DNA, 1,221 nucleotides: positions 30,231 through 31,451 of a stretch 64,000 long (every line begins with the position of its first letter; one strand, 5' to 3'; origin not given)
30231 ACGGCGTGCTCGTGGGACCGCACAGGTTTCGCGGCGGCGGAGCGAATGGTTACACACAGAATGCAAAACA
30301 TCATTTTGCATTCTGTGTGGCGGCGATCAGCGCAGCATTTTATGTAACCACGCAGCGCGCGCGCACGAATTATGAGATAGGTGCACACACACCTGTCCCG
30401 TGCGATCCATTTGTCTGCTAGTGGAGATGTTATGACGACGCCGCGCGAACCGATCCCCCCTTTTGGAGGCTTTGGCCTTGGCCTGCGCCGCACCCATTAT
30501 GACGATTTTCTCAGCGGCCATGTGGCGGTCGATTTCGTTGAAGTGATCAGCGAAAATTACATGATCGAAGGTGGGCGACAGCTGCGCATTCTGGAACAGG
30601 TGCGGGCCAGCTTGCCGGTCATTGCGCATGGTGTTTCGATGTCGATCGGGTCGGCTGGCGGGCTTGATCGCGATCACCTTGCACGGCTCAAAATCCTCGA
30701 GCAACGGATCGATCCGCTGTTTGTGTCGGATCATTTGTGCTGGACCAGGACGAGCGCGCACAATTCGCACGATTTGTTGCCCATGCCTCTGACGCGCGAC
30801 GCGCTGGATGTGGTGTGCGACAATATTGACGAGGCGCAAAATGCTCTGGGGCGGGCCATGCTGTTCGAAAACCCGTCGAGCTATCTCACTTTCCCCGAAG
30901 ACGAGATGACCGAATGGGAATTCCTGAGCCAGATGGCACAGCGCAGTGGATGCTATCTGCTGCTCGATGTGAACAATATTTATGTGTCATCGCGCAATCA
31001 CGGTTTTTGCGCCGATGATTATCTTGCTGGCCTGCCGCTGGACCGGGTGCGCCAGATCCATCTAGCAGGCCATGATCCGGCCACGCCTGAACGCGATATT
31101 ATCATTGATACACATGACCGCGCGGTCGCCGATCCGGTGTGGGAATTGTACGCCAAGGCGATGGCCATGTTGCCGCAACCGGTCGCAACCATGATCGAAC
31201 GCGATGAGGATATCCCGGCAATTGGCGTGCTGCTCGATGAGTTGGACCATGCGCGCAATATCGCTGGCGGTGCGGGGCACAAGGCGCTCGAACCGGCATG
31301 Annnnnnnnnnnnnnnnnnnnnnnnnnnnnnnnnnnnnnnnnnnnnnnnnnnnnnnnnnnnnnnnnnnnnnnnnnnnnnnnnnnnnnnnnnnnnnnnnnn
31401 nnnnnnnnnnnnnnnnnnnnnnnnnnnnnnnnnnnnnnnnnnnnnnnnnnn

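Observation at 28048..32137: Bufferin-type MNIO RiPP metallophore system in a split, divergent, self-regulating layout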

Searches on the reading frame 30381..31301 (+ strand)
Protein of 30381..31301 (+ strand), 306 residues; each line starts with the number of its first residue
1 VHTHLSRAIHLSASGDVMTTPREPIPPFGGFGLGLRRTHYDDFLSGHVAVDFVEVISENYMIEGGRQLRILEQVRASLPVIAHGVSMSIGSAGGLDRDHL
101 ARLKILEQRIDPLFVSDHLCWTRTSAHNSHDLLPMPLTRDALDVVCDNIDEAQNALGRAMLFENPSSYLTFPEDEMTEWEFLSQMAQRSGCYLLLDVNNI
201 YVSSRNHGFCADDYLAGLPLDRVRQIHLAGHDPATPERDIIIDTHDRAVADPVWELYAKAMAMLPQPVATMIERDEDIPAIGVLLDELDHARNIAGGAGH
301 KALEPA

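Call 3: search_protein_families(library=pfam, proteins=[window:30381-31301:+])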
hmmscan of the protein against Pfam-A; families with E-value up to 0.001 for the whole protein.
window:30381-31301:+ (306 aa): 1 family
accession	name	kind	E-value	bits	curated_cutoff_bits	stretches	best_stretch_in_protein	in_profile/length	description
PF05114.20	MbnB_TglH_ChrH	-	4.6e-103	344.5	25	1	31-294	2-261/263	RiPP precursor modification enzyme MbnB/TglH/ChrH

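Call 4: search_protein_families(library=ncbifam, proteins=[window:30381-31301:+])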
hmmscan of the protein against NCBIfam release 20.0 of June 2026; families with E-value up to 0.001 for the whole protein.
window:30381-31301:+ (306 aa): 5 families
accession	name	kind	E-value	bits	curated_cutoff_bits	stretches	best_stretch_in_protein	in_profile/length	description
NF050167.1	MNIO_BufB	equivalog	2.6e-108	361.3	310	1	31-292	1-262/262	MNIO family bufferin maturase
NF003818.2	PRK05409.1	equivalog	2.6e-71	240.3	360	1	31-294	2-263/264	HvfB family MNIO-type RiPP peptide maturase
NF050151.1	RiPP_MNIO_ApyH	equivalog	2e-24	86.3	400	1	48-295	30-280/283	multinuclear non-heme iron-dependent oxidative enzyme ApyH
TIGR04159.2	methbact_MbnB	equivalog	2.7e-20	73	325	1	49-284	22-249/261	methanobactin biosynthesis protein MbnB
NF050165.1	MNIO_ChrH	equivalog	3.1e-15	56.1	600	1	80-273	59-256/363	MNIO family chryseobactin maturase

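Call 19: find_related_loci(query=window:30432-31301:+, collection=genome_contigs, flank=7000)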
Query window:30432-31301:+ (289 aa) in genome_contigs; peptide patterns used: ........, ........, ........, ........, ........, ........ (x = any residue, [..] = any of these).
232 stretches matched a pattern; 161 encode a relative of the query (tblastn E <= 1e-3); the best 80 are kept; 80 distinct loci.
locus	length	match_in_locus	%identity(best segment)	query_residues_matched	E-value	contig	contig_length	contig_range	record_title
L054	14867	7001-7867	82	1-289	2e-161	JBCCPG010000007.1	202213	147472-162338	MAG: Pseudomonadota bacterium isolate P01_D01_bin.122 k141_1642536_length_202213_cov_21.0000, whole genome shotgun seque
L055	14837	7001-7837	81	8-286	9e-154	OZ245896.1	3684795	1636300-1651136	MAG: Erythrobacter sp. isolate a8d39389-26aa-43b3-9e75-8f06f0a138e1 genome assembly, chromosome: 1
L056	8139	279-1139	80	1-289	2e-153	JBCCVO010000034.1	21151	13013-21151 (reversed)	MAG: Pseudomonadota bacterium isolate P01_E01_bin.4 k141_1472245_length_21151_cov_22.0000, whole genome shotgun sequence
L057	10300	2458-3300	81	1-281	4e-153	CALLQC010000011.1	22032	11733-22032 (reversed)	MAG: uncultured Erythrobacter sp. isolate L2_Bin_METABAT__18_1 genome assembly, contig: c_000001686130, whole genome sho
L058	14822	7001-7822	83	8-281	3e-153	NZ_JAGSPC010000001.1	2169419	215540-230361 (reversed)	Erythrobacter crassostreae strain WH158 1, whole genome shotgun sequence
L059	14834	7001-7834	81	8-281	4e-152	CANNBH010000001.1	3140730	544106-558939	uncultured Erythrobacter sp. isolate 4-2072.fasta genome assembly, contig: NODE_1, whole genome shotgun sequence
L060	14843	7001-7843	78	1-281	8e-152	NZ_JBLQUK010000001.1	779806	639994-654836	Qipengyuania sp. ASV99 NODE_1_length_779806_cov_68.033118, whole genome shotgun sequence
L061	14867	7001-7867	79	1-289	9e-152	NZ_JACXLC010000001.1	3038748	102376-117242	Erythrobacter rubeus strain KMU-140 contig1, whole genome shotgun sequence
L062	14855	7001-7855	79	1-289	3e-151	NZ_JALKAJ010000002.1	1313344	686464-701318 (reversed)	Qipengyuania sp. S6317L1 scaffold_2, whole genome shotgun sequence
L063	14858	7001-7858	78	1-286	4e-151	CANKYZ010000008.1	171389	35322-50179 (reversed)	uncultured Erythrobacter sp. isolate 3-320-G.fasta genome assembly, contig: NODE_8, whole genome shotgun sequence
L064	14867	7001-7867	79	1-289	5e-151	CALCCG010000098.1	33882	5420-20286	MAG TPA_asm: uncultured Erythrobacter sp. isolate SRR3401492_bin.41_CONCOCT_v1.1_MAG genome assembly, contig: ERZ1740065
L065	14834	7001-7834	83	1-275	9e-151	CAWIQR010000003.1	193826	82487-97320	MAG: uncultured Alphaproteobacteria bacterium isolate MFD03250.bin.1.167 genome assembly, contig: contig_153, whole geno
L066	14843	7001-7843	80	1-281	3e-150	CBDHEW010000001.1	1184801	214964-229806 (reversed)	MAG: Erythrobacter sp. isolate 2c107bc2-dbe1-4aad-90c8-f3b4b2b2e5b3 genome assembly, contig: contig_1, whole genome shot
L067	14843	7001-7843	80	1-281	2e-150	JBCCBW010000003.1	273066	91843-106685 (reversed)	MAG: Pseudomonadota bacterium isolate P01_A01_bin.44 k141_1285614_length_273066_cov_34.2147, whole genome shotgun sequen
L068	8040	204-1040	80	8-288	4e-150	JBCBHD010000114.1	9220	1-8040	MAG: Pseudomonadota bacterium isolate J06616_22 NODE_2406_length_9220_cov_10.952755, whole genome shotgun sequence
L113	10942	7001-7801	72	8-279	4e-128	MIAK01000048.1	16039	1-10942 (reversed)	MAG: Sphingomonadales bacterium RIFCSPLOWO2_12_FULL_63_15 rifcsplowo2_12_scaffold_4533, whole genome shotgun sequence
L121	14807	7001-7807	71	8-281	3e-123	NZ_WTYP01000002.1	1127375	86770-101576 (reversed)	Pontixanthobacter luteolus strain SW-109 NODE_2_length_1127375, whole genome shotgun sequence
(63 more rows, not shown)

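Call 26: search_protein_families(library=ncbifam, proteins=[L113:6633-6920:+, L121:6596-6874:+], max_evalue=1)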
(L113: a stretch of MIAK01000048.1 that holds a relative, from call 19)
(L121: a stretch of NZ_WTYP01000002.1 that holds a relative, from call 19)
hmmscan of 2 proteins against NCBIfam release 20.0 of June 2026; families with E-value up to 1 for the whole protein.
L113:6633-6920:+ (95 aa): 2 families
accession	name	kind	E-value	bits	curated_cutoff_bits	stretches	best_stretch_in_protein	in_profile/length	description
NF050166.1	Cu_RiPP_BufA2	equivalog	2.5e-30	104.5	60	1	8-91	2-78/79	BufA2 family periplasmic bufferin-type metallophore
NF033902.0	iso_D2_wall_anc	subfamily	0.35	9.6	95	1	2-81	4-97/540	SpaH/EbpB family LPXTG-anchored major pilin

L121:6596-6874:+ (92 aa): 2 families
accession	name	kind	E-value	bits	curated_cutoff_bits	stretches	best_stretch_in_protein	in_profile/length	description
NF050166.1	Cu_RiPP_BufA2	equivalog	1.4e-27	95.7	60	1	6-88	3-78/79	BufA2 family periplasmic bufferin-type metallophore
NF033636.1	acid_shock_Asr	equivalog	0.34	11.7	50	1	11-71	10-67/119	acid resistance repetitive basic protein Asr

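Call 27: search_protein_families(library=pfam, proteins=[L113:6633-6920:+, L121:6596-6874:+], max_evalue=1)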
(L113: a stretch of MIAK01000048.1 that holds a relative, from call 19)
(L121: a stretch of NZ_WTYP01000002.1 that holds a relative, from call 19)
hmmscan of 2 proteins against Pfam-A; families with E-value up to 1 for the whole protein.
L113:6633-6920:+ (95 aa): 0 families

L121:6596-6874:+ (92 aa): 0 families

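Call 63: search_solved_structures(query=window:30432-31301:+, max_evalue=0.00001)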
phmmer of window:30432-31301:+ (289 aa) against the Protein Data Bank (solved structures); distinct sequences matched with E-value up to 0.00001: 8.
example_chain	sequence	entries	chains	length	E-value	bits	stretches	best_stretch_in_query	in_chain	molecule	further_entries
3bww_A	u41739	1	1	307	9.6e-40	139.6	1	13-228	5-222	Protein of unknown function DUF692/COG3220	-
8hci_D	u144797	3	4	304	3.1e-22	82.2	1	20-257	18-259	DUF692 family protein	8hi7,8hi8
7fc0_E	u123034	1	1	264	3.8e-13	52.4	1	30-270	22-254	Methanobactin biosynthesis cassette protein MbnB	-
7fc0_B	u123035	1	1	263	3.9e-13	52.3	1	30-270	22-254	Methanobactin biosynthesis cassette protein MbnB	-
7tcr_A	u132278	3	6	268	1.3e-11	47.3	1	77-269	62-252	Methanobactin biosynthesis cassette protein MbnB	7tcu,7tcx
7dz9_A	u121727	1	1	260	1.8e-10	43.5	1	33-276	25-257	MbnB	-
7dz9_B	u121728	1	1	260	1.8e-10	43.5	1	33-276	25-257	cpMbnB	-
7tcw_A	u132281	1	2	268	2.4e-10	43.2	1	77-269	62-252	Methanobactin biosynthesis cassette protein MbnB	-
